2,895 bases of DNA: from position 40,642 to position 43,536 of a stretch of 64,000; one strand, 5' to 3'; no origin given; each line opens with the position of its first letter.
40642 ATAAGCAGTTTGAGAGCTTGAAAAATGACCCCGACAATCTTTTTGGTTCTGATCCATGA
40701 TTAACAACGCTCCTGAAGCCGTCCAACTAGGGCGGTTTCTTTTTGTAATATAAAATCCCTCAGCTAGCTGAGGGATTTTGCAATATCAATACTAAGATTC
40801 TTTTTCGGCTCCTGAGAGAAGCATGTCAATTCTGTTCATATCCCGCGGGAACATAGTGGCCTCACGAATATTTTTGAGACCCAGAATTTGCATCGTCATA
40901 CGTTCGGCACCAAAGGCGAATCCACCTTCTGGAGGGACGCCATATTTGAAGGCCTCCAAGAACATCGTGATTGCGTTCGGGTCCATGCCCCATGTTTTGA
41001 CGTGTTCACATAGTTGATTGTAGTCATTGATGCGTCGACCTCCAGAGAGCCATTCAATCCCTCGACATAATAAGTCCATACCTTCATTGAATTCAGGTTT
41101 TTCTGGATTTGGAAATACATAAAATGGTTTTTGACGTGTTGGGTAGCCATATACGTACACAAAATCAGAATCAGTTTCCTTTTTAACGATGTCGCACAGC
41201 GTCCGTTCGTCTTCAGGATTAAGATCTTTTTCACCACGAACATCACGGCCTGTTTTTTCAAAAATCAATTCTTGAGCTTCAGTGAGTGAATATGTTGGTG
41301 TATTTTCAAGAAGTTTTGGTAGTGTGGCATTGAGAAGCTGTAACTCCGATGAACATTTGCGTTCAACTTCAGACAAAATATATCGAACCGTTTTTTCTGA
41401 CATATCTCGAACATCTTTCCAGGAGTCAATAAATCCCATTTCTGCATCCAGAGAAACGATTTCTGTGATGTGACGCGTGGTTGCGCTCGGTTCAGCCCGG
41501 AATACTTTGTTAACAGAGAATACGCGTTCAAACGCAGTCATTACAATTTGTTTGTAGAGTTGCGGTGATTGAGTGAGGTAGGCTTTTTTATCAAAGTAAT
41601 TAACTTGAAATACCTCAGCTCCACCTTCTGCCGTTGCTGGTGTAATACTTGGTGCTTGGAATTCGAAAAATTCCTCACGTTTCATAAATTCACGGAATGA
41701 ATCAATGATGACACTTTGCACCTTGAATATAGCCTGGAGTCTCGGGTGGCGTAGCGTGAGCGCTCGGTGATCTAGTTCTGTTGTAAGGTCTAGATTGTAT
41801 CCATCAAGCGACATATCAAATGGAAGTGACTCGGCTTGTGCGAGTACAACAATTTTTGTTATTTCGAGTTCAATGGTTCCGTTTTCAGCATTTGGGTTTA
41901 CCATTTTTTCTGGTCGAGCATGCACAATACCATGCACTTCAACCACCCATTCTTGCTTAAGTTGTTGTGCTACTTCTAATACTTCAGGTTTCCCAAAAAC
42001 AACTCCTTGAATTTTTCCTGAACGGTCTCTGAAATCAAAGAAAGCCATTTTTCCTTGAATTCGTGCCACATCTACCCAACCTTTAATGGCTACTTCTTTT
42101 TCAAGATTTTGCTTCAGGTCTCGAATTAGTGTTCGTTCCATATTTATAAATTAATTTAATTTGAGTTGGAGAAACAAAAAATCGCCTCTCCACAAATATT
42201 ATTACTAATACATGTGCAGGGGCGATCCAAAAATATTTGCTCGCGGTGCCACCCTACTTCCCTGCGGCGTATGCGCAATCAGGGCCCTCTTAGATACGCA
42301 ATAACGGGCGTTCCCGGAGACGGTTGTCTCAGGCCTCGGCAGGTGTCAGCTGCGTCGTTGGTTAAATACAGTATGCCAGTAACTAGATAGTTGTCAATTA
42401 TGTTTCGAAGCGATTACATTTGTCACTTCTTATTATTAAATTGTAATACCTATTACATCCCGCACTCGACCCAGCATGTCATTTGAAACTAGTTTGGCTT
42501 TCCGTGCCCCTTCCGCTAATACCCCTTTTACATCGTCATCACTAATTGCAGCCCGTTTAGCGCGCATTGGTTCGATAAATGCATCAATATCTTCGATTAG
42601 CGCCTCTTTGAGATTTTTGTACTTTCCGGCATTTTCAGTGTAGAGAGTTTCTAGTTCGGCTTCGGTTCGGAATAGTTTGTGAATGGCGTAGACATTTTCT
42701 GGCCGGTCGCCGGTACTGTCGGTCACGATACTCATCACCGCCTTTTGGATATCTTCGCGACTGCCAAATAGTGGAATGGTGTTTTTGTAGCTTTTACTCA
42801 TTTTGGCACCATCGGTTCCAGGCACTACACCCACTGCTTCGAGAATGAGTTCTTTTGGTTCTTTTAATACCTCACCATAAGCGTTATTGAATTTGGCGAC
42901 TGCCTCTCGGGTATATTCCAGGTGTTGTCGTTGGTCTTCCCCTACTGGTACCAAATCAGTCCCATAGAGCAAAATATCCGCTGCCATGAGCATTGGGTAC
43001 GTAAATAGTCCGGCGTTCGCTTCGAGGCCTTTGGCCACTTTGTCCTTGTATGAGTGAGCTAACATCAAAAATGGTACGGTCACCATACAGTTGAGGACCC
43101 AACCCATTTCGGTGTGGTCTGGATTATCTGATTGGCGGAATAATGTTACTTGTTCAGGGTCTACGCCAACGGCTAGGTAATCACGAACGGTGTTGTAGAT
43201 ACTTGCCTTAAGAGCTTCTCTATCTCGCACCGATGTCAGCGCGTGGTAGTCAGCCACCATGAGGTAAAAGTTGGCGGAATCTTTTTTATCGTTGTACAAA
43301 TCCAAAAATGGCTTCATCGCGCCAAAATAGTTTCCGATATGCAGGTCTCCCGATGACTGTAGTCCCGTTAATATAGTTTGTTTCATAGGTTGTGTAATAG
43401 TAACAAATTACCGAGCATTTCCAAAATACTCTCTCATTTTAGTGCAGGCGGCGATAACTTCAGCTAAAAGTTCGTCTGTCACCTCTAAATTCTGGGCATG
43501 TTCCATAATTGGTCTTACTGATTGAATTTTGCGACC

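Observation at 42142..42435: T-box riboswitch in front of an archaeal-type aspartyl-tRNA synthetase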

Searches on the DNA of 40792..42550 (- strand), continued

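Call 62: search_with_rna_model(model_id=R1, sources=[L081, L082, L083, L084, L085, L086, L087, L088, L089, L090, L091, L092, L093, L094, L095, L096, L097, L098, L099, L100, L101, L102, L103, L104, L105, L106, L107, L108, L109, L110, L111, L112, L113, L114, L115, L116, L117, L118, L119, L120, L121, L122, L123, L124, L125, L126, L127, L128, L129, L130, L131, L132, L133, L134, L135, L136, L137, L138, L139, L140, L141, L142, L143, L144, L145, L146, L147, L148, L149, L150, L151, L152, L153, L154, L155, L156, L157, L158, L159, L160], max_evalue=1)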
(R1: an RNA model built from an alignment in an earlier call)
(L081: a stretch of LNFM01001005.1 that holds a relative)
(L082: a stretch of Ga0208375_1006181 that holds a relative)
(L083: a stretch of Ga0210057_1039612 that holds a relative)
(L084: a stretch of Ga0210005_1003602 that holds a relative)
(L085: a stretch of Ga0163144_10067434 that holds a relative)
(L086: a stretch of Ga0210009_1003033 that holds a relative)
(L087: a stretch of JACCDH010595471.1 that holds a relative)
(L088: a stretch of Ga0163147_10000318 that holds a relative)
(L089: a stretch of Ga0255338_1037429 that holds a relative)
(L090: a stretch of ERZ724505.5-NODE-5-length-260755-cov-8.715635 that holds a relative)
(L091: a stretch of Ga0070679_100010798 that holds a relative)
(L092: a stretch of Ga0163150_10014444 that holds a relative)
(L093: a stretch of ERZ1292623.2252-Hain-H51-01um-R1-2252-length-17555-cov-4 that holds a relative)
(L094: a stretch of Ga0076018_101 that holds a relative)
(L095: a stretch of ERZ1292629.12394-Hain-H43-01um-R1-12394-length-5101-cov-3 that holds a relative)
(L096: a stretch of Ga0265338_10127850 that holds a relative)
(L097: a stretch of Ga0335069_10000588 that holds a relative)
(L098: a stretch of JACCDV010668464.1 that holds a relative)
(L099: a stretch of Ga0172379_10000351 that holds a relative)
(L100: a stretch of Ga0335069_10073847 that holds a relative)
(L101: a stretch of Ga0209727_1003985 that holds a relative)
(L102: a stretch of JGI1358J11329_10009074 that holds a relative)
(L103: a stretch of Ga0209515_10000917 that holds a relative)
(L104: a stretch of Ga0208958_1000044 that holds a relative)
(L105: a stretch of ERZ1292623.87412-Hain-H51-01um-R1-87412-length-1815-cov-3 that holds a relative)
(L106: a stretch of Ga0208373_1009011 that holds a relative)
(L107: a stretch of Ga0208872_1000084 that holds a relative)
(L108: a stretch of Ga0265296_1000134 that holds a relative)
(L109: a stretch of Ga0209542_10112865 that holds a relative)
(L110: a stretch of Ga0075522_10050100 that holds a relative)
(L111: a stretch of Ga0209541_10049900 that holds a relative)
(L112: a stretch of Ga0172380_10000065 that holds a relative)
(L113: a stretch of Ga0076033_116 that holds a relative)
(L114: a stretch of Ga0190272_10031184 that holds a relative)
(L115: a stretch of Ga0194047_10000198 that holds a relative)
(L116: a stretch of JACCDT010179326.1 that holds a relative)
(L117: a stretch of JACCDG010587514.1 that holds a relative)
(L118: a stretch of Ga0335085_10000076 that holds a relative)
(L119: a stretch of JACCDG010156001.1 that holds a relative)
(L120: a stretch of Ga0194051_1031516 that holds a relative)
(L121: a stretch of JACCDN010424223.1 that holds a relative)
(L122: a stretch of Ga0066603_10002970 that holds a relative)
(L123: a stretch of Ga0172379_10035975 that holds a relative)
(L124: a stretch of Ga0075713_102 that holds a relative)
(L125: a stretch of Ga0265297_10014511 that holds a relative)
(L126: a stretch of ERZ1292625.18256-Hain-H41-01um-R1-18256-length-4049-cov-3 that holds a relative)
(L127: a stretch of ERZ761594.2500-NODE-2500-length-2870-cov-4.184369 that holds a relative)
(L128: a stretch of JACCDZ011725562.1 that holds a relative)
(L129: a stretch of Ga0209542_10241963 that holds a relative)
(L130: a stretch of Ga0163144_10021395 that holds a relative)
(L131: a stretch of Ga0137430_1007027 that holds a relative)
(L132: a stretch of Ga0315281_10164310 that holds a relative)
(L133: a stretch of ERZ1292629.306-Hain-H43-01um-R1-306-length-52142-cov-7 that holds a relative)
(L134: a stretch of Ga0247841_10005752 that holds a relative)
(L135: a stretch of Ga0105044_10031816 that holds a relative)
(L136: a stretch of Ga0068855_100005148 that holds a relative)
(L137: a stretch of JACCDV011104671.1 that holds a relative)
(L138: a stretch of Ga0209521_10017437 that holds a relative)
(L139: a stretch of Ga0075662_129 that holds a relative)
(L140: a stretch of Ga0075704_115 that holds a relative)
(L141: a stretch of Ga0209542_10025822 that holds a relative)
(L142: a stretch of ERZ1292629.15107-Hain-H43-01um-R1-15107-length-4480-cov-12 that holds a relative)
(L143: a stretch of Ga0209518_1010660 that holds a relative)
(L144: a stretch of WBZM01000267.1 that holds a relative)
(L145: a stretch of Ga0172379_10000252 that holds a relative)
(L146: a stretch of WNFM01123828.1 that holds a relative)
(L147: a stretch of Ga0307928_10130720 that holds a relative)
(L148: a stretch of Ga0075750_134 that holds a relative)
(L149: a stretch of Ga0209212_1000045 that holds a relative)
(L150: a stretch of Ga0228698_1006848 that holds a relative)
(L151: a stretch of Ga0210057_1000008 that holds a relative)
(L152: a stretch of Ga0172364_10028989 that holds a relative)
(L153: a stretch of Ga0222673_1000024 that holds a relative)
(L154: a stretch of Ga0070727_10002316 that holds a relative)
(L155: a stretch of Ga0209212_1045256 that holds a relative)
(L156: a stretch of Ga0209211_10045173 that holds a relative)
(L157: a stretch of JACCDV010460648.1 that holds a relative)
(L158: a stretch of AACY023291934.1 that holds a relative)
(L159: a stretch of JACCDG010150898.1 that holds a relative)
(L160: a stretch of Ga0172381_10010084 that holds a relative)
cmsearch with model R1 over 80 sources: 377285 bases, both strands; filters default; matches with E-value up to 1: 23.
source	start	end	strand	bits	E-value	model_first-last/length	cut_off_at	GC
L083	488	675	+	145.8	1.1e-37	1-170/170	no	0.49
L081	2295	2432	+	139.3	6.3e-36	1-170/170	no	0.58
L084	2241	2436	+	123.5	1.2e-31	1-170/170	no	0.46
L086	217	412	+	123.5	1.2e-31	1-170/170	no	0.46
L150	26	245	+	83.4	9.6e-21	1-170/170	no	0.56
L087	2314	2433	+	74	3.4e-18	1-170/170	no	0.45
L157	2318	2437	+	70.9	2.4e-17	1-170/170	no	0.47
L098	142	280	+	65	9.2e-16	1-170/170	no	0.6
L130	2166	2396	+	59.9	2.3e-14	1-170/170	no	0.44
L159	2325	2436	+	54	8.9e-13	1-170/170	no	0.49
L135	2010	2106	+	52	3.2e-12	1-170/170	no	0.48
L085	1254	1355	+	45.5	1.9e-10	1-170/170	no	0.46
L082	1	48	+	41.5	2.3e-09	128-170/170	5'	0.54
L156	900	1036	+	31.5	1.2e-06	1-170/170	no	0.59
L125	2269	2434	+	26.3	3.1e-05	1-170/170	no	0.45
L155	846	893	+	24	0.00013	125-170/170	no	0.67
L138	2136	2255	+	21.4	0.00064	1-170/170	no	0.57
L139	2287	2406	+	21.4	0.00064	1-170/170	no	0.57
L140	2287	2406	+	21.4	0.00064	1-170/170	no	0.57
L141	1142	1261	+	21.4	0.00064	1-170/170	no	0.57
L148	126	220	+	16.6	0.013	1-170/170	no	0.48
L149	154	248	+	16.6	0.013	1-170/170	no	0.48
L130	2583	2713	+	12.1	0.21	1-170/170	no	0.4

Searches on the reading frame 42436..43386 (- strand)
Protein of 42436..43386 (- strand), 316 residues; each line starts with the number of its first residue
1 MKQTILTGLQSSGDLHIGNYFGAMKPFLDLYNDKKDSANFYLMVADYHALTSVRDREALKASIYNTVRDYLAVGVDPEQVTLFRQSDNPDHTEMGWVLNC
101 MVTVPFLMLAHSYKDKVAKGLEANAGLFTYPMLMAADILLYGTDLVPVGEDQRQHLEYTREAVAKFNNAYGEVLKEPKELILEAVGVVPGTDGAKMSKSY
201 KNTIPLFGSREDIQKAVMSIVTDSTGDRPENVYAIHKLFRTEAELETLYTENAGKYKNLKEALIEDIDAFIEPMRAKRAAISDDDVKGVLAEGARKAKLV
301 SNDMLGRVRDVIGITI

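Call 8: search_protein_families(library=ncbifam, proteins=[window:42436-43386:-])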
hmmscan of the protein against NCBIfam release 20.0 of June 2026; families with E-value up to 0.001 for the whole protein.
window:42436-43386:- (316 aa): 11 families
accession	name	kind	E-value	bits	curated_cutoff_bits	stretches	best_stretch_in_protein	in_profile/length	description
NF009207.0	PRK12556.1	equivalog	1.5e-81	273.8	479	1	2-314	3-331/332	tryptophan--tRNA ligase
TIGR00233.1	trpS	equivalog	4.9e-79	266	176.75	1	1-314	1-328/328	tryptophan--tRNA ligase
NF008923.0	PRK12284.1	equivalog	5.4e-75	252.8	597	1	1-314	1-331/431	tryptophan--tRNA ligase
NF008922.0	PRK12283.1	equivalog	3.2e-57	194.2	572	2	2-172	3-173/400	tryptophan--tRNA ligase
NF008925.0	PRK12285.1-2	equivalog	1.6e-17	63.5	451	1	3-222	63-278/365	tryptophan--tRNA ligase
NF006330.0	PRK08560.1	equivalog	3.3e-13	49.4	220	1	6-218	36-246/342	tyrosine--tRNA ligase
NF008927.0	PRK12285.1-4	equivalog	5.3e-11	42.2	478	1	3-283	74-364/385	tryptophan--tRNA ligase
NF008926.0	PRK12285.1-3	equivalog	5.7e-07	28.8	320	1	4-167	67-229/429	tryptophan--tRNA ligase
NF008928.0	PRK12285.1-5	equivalog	2.6e-06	26.3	891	1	4-165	94-251/530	tryptophan--tRNA ligase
TIGR00234.1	tyrS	equivalog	4.7e-05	22.7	113.8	1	7-279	40-312/406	tyrosine--tRNA ligase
NF008924.0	PRK12285.1-1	equivalog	0.00017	20.9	644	0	6-162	77-228/381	tryptophan--tRNA ligase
